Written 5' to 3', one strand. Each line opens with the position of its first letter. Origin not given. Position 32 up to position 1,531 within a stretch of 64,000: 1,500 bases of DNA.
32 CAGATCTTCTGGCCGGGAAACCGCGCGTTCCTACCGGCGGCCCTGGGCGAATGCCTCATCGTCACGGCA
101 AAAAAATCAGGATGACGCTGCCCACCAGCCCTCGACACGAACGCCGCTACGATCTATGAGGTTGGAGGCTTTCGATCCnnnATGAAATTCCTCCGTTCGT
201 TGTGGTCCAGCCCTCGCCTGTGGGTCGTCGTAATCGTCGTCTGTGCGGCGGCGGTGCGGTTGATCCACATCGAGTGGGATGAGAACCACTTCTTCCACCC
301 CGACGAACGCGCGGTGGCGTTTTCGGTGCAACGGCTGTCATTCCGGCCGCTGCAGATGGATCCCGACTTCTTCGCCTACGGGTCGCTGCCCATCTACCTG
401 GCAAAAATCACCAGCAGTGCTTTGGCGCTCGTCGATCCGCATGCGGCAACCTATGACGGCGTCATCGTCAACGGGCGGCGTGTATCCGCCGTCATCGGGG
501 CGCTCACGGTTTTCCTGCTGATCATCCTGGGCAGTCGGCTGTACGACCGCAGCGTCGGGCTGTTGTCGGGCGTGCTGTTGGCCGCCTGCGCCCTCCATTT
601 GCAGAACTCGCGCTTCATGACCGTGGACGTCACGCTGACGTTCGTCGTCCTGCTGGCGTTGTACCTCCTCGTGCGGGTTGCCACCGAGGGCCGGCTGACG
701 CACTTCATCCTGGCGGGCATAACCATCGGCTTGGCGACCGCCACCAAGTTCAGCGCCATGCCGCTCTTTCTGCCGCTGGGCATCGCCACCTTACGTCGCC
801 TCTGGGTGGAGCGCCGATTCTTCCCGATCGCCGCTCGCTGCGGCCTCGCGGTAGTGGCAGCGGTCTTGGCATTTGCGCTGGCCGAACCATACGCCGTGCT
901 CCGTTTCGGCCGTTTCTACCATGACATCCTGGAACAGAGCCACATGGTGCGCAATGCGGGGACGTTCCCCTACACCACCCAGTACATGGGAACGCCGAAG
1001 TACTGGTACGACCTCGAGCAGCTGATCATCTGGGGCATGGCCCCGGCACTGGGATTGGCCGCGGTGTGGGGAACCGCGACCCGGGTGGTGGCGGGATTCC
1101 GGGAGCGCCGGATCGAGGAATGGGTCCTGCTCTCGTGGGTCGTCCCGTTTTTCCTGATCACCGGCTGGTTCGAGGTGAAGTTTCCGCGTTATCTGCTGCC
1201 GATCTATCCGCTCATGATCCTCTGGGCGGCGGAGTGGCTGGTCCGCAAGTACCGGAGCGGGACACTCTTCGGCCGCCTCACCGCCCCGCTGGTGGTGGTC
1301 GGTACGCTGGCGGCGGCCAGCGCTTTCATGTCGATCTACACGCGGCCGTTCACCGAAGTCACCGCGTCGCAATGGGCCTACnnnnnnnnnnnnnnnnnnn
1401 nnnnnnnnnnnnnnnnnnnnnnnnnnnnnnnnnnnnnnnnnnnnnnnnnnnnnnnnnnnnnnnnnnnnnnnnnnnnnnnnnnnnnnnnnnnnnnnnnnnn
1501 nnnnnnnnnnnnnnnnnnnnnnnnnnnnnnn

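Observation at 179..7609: Tandem giant paralogs: GT-C membrane glycosyltransferase domains fused to near-identical NHL beta-propellers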

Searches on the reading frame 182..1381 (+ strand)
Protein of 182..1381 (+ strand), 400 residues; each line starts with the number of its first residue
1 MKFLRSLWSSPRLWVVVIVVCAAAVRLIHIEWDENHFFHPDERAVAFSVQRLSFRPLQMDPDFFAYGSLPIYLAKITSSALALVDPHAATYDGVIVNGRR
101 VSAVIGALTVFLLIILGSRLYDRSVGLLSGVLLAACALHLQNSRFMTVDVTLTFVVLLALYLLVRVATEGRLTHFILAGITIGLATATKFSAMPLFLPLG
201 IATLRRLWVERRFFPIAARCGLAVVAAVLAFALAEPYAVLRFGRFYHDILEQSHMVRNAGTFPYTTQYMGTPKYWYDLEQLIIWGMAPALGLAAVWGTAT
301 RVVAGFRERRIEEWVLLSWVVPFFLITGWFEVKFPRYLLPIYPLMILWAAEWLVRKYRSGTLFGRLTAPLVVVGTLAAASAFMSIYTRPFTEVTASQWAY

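Call 70: search_solved_structures(query=A4, max_evalue=1)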
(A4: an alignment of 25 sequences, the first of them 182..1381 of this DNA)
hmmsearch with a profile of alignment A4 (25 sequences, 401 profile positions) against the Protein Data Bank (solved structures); distinct sequences matched with E-value up to 1: 2.
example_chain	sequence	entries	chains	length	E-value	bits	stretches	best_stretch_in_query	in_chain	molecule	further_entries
6p25_A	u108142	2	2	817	2.9e-07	33.3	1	98-241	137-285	Dolichyl-phosphate-mannose--protein mannosyltransferase 1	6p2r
5ezm_A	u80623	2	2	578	1.2e-05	28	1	6-375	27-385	4-amino-4-deoxy-L-arabinose transferase or related glycosyltransferases of PMT family | 4-amino-4-deoxy-L-arabinose (L-Ara4N) transferase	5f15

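Call 73: search_solved_structures(query=A4, max_evalue=0.001, show_alignments=2)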
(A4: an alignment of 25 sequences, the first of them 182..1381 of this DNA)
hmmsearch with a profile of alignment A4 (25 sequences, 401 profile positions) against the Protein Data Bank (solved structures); distinct sequences matched with E-value up to 0.001: 2.
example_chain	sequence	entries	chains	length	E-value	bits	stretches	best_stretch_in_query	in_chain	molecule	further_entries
6p25_A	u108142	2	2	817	2.9e-07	33.3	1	98-241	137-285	Dolichyl-phosphate-mannose--protein mannosyltransferase 1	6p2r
5ezm_A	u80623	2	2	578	1.2e-05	28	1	6-375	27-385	4-amino-4-deoxy-L-arabinose transferase or related glycosyltransferases of PMT family | 4-amino-4-deoxy-L-arabinose (L-Ara4N) transferase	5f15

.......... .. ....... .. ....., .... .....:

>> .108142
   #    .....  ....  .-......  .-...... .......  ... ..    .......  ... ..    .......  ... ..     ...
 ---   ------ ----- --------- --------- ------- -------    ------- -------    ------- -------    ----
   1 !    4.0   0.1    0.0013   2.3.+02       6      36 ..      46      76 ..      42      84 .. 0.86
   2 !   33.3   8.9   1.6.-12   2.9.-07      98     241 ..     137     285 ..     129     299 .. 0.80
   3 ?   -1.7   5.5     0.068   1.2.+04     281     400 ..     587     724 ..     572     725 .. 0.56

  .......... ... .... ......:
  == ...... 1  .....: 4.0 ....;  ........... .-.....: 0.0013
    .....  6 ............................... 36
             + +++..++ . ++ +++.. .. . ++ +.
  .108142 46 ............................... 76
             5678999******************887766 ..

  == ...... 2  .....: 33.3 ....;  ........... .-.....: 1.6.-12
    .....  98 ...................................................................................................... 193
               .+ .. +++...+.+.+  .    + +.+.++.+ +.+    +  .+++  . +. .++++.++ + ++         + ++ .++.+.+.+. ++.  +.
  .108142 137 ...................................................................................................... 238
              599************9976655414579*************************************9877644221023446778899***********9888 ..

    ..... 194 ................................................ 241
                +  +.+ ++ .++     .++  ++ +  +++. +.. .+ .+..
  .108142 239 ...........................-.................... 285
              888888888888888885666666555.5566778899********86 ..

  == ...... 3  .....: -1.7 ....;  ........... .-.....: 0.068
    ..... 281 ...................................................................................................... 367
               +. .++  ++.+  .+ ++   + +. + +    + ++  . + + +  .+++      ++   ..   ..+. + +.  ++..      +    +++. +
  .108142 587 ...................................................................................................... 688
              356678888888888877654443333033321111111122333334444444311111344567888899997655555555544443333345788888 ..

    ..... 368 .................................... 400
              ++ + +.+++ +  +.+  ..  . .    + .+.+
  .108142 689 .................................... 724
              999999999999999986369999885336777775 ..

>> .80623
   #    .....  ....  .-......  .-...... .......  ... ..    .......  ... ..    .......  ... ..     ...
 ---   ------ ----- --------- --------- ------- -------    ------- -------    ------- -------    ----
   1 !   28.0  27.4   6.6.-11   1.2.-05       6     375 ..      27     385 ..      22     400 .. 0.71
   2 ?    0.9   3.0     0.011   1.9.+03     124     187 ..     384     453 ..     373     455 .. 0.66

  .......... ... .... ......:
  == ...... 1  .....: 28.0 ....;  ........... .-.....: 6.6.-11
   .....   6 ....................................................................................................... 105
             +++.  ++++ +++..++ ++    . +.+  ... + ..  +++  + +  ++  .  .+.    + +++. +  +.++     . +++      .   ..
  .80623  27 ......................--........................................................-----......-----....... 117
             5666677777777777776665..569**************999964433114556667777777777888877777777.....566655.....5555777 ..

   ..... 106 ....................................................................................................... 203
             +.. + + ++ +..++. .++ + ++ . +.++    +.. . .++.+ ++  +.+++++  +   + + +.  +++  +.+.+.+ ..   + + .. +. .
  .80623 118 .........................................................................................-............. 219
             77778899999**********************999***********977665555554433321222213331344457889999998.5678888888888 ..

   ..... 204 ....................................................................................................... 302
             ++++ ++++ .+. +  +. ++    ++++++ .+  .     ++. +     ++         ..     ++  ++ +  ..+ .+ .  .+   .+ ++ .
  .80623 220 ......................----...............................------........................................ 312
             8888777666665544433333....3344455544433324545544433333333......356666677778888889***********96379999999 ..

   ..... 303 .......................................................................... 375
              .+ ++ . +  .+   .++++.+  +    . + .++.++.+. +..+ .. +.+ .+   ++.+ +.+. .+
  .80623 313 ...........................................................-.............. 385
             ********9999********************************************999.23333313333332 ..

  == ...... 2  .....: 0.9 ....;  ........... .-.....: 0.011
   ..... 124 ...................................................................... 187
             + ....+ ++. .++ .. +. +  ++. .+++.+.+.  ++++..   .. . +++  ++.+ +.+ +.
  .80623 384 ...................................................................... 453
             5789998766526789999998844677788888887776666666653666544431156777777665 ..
